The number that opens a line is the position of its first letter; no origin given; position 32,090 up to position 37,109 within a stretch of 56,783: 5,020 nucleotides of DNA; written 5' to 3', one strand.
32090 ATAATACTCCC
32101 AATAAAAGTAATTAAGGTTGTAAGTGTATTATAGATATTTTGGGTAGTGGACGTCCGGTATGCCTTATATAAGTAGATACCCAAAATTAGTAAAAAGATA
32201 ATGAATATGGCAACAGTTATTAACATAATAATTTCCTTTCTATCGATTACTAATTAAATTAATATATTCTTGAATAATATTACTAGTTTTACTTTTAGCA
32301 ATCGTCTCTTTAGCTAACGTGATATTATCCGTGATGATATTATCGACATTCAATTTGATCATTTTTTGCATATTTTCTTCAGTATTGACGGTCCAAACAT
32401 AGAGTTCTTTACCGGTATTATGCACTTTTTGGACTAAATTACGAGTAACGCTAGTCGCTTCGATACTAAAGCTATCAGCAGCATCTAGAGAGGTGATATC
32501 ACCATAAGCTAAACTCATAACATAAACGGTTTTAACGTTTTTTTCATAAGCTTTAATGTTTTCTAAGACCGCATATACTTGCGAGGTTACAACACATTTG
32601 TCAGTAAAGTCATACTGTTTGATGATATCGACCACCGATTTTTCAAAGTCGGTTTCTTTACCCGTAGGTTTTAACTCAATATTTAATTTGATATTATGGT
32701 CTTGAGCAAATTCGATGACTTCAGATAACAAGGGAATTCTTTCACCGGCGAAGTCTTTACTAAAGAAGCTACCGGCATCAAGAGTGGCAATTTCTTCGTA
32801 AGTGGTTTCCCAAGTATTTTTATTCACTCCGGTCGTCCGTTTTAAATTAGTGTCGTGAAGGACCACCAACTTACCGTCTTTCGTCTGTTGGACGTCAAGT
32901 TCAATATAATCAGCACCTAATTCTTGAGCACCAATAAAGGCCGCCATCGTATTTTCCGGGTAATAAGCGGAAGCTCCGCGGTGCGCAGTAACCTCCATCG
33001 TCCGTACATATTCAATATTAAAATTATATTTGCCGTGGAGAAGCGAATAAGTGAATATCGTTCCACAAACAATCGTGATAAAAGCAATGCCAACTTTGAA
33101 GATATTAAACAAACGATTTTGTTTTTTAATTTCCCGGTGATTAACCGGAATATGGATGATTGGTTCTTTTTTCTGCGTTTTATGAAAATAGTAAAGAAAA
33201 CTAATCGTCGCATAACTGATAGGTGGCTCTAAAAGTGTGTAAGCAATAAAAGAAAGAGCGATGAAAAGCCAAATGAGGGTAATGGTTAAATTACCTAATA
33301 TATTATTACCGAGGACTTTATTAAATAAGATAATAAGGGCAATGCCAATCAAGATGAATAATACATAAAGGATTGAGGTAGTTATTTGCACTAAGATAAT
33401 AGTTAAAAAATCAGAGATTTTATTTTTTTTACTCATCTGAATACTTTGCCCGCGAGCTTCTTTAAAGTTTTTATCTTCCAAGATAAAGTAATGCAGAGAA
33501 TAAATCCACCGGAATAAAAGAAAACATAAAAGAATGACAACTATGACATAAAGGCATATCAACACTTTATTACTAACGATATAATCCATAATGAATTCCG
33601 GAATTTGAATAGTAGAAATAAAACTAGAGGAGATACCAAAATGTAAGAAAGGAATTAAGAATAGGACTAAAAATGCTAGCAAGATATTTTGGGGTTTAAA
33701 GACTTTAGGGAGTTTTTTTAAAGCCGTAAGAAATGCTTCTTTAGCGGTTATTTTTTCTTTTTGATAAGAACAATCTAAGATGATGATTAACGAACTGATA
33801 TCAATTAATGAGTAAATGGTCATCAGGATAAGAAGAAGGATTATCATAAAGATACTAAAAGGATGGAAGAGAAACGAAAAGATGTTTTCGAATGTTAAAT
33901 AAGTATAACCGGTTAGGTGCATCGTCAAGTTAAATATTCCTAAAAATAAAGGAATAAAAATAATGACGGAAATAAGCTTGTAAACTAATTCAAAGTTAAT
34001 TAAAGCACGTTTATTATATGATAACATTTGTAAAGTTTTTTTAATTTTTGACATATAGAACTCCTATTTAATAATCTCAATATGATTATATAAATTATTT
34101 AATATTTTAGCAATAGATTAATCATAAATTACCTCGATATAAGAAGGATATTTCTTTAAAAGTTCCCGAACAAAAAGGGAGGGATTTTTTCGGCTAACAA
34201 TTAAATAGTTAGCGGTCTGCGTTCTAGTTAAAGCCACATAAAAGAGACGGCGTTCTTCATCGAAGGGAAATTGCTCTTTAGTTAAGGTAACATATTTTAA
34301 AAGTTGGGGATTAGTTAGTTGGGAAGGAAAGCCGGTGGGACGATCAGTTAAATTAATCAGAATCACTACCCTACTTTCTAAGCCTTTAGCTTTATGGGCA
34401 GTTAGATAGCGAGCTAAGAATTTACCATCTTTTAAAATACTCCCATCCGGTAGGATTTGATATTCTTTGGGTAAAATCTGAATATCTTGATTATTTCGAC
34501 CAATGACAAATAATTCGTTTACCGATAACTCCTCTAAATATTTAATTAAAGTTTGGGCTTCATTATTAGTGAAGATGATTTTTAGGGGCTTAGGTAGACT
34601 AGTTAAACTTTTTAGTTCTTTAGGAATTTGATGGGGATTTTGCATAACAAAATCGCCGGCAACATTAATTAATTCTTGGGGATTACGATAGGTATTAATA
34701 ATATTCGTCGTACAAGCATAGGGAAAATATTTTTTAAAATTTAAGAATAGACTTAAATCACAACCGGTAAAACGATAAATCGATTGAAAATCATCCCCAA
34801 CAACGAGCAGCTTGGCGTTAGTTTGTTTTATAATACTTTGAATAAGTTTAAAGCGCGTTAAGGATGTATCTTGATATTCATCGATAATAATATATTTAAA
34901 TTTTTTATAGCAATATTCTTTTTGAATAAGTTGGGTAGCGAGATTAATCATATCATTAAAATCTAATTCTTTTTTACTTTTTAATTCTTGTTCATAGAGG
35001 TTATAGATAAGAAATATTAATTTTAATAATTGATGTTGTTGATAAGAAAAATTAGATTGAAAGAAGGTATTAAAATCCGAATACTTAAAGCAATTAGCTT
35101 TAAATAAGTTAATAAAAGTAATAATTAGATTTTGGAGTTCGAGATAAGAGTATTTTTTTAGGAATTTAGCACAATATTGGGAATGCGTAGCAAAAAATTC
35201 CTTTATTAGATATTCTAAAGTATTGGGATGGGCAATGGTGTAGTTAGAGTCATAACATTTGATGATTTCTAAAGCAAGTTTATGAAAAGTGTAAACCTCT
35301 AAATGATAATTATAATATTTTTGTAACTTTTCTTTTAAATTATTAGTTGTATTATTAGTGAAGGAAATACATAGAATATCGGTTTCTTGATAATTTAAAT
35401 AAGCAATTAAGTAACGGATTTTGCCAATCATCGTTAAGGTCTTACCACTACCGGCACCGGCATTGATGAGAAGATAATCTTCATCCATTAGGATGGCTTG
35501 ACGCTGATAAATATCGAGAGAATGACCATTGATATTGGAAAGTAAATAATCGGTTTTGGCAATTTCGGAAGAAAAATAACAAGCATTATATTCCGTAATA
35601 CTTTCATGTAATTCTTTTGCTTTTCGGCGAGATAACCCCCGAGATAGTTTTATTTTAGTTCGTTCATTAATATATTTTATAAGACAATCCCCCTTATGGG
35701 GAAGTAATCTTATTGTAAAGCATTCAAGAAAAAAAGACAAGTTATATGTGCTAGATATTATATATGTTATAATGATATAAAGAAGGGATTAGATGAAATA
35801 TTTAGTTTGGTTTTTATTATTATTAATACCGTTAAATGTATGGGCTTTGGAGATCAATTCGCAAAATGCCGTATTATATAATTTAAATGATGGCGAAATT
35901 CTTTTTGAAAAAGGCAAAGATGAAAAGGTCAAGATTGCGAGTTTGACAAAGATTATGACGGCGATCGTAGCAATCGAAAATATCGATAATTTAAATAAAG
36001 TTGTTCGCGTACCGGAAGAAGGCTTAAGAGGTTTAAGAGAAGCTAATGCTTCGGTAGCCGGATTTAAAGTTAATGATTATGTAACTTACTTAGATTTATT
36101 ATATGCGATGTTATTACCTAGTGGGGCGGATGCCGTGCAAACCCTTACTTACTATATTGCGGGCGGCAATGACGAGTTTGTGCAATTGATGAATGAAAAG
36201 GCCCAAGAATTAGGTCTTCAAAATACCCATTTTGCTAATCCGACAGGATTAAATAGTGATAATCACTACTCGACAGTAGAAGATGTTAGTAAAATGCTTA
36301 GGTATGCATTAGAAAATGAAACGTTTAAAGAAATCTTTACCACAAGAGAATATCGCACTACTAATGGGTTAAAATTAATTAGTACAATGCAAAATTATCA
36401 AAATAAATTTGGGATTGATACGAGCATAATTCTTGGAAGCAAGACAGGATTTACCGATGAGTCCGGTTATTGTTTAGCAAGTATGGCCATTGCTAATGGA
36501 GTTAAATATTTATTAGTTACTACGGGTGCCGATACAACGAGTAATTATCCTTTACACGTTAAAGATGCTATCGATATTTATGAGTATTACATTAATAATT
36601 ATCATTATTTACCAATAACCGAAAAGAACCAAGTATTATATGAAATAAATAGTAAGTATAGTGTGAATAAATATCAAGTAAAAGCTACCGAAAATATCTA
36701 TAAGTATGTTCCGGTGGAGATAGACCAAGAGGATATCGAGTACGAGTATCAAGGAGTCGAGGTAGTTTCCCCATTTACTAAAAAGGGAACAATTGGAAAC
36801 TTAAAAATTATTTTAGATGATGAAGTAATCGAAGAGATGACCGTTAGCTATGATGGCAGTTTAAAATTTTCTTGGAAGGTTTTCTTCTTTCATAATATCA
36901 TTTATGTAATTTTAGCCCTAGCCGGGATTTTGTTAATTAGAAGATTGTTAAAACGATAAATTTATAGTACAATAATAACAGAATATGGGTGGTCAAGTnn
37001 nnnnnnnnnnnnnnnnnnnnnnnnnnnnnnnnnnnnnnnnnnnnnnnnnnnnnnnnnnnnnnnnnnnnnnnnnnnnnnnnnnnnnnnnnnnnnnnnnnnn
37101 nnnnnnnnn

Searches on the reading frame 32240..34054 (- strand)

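Call 58: search_protein_families(library=pfam, proteins=[window:32240-34054:-], max_evalue=0.00001)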
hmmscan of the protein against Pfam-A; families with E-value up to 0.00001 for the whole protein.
window:32240-34054:- (604 aa): 2 families
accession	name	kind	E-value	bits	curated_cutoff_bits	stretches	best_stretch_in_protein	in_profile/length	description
PF03009.23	GDPD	-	3.1e-51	175.3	23.6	1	358-578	1-242/244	Glycerophosphoryl diester phosphodiesterase family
PF10110.14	GPDPase_memb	-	7e-51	173.3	29.6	1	4-327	1-314/321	Membrane domain of glycerophosphoryl diester phosphodiesterase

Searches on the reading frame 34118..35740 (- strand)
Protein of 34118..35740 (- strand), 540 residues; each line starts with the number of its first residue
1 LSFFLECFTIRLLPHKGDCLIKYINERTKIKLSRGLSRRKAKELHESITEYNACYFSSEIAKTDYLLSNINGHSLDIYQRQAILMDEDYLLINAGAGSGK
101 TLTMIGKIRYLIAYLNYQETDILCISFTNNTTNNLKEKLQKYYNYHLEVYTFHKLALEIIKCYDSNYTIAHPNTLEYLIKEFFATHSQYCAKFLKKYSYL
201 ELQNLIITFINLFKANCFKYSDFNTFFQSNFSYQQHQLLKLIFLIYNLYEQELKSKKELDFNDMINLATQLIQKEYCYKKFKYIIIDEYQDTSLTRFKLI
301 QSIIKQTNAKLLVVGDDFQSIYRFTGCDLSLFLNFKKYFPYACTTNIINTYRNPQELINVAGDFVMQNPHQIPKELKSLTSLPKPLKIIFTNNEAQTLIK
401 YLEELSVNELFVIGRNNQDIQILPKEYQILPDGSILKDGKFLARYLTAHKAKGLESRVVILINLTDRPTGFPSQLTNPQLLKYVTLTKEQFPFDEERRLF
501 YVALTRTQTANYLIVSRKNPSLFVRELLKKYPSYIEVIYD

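Call 58: search_protein_families(library=pfam, proteins=[window:34118-35740:-], max_evalue=0.00001)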
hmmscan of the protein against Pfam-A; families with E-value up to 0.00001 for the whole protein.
window:34118-35740:- (540 aa): 7 families
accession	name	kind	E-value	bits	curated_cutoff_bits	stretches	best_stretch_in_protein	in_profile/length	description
PF00580.27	UvrD-helicase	-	5e-47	161.3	23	1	79-340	5-271/271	UvrD/REP helicase N-terminal domain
PF13245.12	AAA_19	-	1.9e-20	73.9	25.1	1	79-324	1-133/134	AAA domain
PF13361.12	UvrD_C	-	2.2e-11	44.2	25.6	1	446-517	290-349/350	UvrD-like helicase C-terminal domain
PF13538.12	UvrD_C_2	-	7.8e-08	32.5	27.4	0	489-514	27-52/52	UvrD-like helicase C-terminal domain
PF13604.12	AAA_30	-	1.7e-06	28.3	27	0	277-319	86-127/191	AAA domain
PF01443.25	Viral_helicase1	-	1.8e-06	28.3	21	0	277-508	56-221/228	Viral superfamily 1 RNA helicase core domain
PF00270.35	DEAD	-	7.1e-06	26.3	26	0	82-179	7-109/167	DEAD/DEAH box helicase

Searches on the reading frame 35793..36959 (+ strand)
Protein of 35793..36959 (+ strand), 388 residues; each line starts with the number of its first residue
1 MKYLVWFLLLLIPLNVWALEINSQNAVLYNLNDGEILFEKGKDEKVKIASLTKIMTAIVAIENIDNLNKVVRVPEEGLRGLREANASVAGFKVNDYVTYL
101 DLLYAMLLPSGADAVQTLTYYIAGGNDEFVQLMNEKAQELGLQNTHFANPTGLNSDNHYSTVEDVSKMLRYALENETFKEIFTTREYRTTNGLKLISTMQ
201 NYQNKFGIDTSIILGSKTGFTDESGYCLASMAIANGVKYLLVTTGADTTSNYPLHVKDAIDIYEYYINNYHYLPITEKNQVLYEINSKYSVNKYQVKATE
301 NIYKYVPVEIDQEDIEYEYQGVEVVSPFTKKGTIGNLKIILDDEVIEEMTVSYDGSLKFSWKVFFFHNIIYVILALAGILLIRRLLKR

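Call 58: search_protein_families(library=pfam, proteins=[window:35793-36959:+], max_evalue=0.00001)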
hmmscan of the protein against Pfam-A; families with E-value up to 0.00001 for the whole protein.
window:35793-36959:+ (388 aa): 2 families
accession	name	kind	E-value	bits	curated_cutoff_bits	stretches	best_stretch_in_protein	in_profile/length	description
PF00768.25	Peptidase_S11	-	2.8e-49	168.2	27.6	1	18-248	7-239/239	D-alanyl-D-alanine carboxypeptidase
PF13354.11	Beta-lactamase2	-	1.9e-07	31.1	22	1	27-221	3-190/214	Beta-lactamase enzyme family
